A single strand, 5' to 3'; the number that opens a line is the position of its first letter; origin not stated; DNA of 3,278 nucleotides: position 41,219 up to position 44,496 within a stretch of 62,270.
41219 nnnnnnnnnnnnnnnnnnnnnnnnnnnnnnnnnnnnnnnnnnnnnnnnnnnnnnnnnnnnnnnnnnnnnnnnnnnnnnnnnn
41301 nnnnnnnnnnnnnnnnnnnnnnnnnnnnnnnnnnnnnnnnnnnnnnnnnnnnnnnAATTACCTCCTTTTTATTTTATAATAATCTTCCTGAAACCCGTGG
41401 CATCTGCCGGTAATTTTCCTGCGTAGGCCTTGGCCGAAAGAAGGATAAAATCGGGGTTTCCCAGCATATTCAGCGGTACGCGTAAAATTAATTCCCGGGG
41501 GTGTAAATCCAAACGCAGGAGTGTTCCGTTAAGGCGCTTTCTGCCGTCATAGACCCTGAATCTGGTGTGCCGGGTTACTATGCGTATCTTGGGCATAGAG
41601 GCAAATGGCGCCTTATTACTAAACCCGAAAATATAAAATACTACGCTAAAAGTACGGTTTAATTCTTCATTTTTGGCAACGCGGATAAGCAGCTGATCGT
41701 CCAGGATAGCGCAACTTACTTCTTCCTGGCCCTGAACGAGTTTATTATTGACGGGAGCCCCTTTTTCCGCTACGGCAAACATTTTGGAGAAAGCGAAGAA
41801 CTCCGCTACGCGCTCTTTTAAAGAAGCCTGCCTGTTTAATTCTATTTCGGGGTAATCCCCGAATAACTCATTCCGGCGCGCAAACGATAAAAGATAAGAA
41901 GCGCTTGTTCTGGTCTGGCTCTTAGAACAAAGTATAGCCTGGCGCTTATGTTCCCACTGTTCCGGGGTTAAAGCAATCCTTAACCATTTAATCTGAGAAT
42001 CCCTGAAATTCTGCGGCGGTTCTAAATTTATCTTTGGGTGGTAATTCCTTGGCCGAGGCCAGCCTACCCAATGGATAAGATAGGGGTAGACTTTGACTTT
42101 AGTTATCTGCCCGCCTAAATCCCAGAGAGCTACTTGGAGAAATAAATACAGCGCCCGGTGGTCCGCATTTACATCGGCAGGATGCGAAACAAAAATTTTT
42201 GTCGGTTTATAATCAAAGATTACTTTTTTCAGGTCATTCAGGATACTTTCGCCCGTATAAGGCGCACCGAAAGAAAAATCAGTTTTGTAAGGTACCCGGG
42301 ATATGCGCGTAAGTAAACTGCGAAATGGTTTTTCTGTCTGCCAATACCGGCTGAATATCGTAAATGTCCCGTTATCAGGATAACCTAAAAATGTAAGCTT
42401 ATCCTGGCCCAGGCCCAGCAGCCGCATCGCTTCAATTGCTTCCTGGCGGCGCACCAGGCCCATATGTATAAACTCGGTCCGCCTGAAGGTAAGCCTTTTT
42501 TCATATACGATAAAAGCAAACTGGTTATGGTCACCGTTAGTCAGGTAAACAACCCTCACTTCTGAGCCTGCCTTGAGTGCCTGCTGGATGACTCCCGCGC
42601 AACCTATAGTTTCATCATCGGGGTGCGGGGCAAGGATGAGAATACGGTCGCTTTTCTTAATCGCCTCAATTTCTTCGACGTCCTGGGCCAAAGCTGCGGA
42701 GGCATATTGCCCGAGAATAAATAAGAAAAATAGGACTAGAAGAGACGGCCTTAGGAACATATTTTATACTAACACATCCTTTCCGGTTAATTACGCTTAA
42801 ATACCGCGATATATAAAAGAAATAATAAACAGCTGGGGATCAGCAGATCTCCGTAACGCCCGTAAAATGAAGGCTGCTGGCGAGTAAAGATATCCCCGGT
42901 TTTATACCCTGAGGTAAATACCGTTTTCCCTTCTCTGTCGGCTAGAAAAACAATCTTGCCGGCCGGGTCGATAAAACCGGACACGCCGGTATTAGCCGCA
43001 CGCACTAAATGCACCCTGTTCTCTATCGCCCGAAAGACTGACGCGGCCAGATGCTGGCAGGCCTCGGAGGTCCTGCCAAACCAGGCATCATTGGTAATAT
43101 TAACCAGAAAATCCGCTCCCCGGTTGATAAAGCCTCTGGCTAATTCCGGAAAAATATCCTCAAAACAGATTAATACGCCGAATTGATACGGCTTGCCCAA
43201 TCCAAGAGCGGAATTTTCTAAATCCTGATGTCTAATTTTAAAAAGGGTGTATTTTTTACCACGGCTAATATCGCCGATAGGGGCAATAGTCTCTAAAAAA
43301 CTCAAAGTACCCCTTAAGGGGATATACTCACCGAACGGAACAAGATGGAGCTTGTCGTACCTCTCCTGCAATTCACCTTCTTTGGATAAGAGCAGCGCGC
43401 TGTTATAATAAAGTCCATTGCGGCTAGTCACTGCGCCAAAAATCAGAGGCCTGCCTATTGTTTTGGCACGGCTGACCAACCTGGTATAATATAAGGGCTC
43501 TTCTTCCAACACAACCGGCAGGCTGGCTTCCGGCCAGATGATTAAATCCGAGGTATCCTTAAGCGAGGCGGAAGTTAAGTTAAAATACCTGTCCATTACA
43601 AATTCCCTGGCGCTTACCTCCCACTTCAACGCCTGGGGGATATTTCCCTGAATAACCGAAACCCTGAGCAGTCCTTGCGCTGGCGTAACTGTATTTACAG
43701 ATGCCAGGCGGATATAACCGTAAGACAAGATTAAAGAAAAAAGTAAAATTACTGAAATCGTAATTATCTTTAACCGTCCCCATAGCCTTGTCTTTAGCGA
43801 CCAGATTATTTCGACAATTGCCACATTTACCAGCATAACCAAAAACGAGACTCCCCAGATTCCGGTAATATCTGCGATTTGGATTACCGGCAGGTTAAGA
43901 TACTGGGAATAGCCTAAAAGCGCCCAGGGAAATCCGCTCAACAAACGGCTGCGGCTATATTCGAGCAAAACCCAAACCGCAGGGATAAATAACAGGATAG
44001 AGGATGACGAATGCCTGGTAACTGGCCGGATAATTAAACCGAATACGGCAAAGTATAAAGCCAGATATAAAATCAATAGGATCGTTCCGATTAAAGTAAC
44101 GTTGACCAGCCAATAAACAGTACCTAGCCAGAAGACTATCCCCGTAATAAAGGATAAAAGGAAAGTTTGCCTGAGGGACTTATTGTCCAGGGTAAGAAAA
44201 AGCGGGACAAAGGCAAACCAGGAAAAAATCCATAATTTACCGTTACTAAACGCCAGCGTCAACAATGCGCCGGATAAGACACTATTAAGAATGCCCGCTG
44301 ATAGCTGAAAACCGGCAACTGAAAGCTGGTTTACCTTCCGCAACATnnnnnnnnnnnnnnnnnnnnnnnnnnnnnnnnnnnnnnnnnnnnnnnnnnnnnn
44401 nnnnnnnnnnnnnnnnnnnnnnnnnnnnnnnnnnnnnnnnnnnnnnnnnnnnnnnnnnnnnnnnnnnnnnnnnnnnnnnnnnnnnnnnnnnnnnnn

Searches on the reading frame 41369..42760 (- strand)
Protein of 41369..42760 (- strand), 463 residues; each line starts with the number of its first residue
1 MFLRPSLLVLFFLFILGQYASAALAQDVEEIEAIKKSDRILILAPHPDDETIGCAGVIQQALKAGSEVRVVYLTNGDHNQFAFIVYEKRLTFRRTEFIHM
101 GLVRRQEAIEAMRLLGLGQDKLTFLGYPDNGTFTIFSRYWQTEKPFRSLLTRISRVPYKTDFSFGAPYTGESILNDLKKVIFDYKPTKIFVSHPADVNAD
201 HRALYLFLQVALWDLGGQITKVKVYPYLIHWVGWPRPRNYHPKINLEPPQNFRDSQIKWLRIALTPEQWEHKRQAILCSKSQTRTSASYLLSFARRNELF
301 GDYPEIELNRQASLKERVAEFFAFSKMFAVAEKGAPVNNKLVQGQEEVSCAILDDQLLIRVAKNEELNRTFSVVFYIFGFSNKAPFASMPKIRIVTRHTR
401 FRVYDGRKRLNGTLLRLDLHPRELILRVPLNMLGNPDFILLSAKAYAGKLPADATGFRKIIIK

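Call 61: search_protein_families(library=pfam, proteins=[window:41369-42760:-], max_evalue=0.00001)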
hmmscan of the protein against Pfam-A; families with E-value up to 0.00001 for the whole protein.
window:41369-42760:- (463 aa): 1 family
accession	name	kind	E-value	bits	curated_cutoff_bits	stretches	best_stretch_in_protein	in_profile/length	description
PF02585.22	PIG-L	-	1.2e-26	94.2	28.2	1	41-209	1-126/129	GlcNAc-PI de-N-acetylase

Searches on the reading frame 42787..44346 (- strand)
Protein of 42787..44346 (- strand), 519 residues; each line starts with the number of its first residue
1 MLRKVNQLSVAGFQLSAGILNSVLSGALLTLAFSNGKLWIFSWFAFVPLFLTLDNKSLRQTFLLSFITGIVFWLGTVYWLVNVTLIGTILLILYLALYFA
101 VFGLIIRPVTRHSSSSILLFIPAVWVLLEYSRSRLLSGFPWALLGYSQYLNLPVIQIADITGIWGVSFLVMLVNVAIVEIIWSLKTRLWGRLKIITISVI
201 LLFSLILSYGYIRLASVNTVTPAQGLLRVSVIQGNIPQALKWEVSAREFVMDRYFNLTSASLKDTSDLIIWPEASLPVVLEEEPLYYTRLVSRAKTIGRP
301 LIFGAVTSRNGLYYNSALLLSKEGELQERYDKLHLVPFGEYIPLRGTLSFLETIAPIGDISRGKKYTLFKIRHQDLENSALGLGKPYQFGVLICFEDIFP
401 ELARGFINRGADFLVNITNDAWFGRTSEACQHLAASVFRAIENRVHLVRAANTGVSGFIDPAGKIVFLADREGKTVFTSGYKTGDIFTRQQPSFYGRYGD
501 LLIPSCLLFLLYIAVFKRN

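Call 61: search_protein_families(library=pfam, proteins=[window:42787-44346:-], max_evalue=0.00001)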
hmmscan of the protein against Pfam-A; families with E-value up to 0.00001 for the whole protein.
window:42787-44346:- (519 aa): 2 families
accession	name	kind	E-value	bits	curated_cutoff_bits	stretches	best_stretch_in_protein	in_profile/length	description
PF20154.4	LNT_N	-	3.2e-39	135.1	27.1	1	25-176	1-159/159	Apolipoprotein N-acyltransferase N-terminal domain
PF00795.27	CN_hydrolase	-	1.5e-27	97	23.2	1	229-477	2-242/256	Carbon-nitrogen hydrolase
